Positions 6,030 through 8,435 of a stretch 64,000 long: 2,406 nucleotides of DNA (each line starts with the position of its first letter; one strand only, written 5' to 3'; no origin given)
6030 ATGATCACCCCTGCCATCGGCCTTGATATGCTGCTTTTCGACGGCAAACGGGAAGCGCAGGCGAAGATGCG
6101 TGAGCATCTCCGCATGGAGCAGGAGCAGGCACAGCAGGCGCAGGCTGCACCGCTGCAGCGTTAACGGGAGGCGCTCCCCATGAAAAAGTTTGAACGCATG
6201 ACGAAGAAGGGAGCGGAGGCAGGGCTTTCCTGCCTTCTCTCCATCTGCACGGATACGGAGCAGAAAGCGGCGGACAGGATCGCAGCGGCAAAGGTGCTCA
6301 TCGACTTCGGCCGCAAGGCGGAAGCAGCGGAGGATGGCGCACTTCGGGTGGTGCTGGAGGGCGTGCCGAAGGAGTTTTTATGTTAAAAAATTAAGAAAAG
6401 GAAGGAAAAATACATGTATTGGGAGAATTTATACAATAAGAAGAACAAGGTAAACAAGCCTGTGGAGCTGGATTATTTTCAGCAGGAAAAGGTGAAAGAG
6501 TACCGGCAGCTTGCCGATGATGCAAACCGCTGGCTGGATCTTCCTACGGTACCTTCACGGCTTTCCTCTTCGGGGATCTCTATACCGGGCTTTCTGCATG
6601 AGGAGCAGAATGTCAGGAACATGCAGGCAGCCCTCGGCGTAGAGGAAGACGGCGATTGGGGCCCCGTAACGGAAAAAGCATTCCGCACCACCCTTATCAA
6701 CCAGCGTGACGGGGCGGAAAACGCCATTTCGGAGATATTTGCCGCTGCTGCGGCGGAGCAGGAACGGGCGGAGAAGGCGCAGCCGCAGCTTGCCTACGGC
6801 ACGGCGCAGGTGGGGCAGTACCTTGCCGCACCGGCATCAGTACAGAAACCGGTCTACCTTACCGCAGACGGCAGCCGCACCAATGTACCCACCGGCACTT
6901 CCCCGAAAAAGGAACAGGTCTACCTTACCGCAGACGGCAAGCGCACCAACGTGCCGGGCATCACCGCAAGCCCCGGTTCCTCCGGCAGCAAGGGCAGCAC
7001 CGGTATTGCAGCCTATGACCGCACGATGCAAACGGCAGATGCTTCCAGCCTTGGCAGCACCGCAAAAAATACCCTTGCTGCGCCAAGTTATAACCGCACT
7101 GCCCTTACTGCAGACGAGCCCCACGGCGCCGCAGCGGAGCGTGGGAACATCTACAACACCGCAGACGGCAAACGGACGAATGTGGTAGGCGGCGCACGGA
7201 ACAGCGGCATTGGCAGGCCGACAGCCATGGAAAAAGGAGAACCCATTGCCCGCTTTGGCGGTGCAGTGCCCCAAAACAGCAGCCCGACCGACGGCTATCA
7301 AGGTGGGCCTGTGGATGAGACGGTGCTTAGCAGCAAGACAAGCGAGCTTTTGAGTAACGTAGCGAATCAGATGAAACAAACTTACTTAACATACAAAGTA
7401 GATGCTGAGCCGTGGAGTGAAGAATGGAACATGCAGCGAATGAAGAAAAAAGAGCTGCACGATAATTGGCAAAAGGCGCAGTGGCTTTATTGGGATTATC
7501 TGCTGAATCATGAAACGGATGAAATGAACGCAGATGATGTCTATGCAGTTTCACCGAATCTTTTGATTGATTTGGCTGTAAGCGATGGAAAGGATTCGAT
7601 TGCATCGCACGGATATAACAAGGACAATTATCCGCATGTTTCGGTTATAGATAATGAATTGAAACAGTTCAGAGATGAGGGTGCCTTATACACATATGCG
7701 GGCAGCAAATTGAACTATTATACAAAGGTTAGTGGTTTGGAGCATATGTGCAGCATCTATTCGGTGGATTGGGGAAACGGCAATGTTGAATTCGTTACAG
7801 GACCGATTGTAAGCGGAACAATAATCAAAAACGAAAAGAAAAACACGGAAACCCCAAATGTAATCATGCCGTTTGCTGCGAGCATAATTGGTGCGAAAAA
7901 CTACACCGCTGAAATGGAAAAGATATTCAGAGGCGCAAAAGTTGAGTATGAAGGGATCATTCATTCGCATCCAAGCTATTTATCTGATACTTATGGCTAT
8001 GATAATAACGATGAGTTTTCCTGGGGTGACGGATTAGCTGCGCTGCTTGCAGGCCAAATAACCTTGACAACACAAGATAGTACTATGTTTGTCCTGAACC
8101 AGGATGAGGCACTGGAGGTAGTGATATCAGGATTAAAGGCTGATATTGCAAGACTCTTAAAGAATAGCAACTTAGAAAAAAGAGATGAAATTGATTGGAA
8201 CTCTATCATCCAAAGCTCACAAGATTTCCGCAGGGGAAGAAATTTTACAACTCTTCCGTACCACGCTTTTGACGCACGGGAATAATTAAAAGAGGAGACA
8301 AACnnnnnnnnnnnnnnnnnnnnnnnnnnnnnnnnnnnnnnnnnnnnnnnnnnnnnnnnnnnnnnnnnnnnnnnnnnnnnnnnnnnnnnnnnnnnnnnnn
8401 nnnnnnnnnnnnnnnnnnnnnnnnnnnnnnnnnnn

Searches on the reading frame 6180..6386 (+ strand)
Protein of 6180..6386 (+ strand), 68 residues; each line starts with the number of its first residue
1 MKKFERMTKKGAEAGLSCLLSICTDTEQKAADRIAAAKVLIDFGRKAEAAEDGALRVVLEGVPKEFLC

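Call 55: search_protein_families(library=pfam, proteins=[window:6180-6386:+], max_evalue=0.01)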
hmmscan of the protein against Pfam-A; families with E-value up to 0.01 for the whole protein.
window:6180-6386:+ (68 aa): 0 families

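Call 67: search_protein_families(library=padloc, proteins=[window:6180-6386:+], max_evalue=0.01)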
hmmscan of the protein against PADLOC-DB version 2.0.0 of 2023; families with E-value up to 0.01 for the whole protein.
window:6180-6386:+ (68 aa): 0 families

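Call 68: search_protein_families(library=ncbifam, proteins=[window:6180-6386:+], max_evalue=0.01)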
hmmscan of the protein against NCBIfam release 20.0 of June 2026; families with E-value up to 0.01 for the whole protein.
window:6180-6386:+ (68 aa): 0 families

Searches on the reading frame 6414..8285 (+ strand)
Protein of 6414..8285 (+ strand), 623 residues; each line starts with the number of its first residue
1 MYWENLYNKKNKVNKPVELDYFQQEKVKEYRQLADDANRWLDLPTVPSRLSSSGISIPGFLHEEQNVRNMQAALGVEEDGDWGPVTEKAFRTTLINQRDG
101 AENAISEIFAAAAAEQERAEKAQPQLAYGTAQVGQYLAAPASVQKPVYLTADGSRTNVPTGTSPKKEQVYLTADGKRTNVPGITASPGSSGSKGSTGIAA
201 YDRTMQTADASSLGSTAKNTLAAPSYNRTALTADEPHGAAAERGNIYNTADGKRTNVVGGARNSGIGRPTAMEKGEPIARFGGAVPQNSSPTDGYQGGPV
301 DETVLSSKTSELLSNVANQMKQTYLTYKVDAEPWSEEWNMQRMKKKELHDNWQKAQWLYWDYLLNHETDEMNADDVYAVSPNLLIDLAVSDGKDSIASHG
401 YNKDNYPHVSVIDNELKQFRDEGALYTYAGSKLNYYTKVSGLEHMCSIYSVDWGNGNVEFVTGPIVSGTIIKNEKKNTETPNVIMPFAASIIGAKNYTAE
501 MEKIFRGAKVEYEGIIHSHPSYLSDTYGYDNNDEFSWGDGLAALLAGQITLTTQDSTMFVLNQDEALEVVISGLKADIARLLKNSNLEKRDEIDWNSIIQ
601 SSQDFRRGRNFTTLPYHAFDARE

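Call 4: search_protein_families(library=pfam, proteins=[window:6414-8285:+], max_evalue=1)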
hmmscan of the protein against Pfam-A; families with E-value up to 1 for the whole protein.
window:6414-8285:+ (623 aa): 0 families

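Call 7: search_protein_families(library=phrogs, proteins=[window:6414-8285:+], max_evalue=0.1)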
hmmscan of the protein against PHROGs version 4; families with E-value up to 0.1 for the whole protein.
window:6414-8285:+ (623 aa): 2 families
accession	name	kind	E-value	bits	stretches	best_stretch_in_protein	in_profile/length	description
phrog_23582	-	unknown function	0.0047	16.9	1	66-100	260-294/565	-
phrog_14712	-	moron, auxiliary metabolic gene and host takeover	0.053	13.7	1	63-119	191-246/322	chitinase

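Call 67: search_protein_families(library=padloc, proteins=[window:6414-8285:+], max_evalue=0.01)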
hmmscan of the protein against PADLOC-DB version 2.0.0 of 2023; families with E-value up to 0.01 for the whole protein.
window:6414-8285:+ (623 aa): 0 families

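Call 68: search_protein_families(library=ncbifam, proteins=[window:6414-8285:+], max_evalue=0.01)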
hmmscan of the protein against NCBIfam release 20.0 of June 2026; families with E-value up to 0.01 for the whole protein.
window:6414-8285:+ (623 aa): 0 families

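Call 76: search_dna_similar(query=window:6414-8282:+, collection=phages, mode=protein, max_rows=12, max_evalue=0.001)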
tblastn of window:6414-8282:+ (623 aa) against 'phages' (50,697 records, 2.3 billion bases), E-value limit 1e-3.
No match.
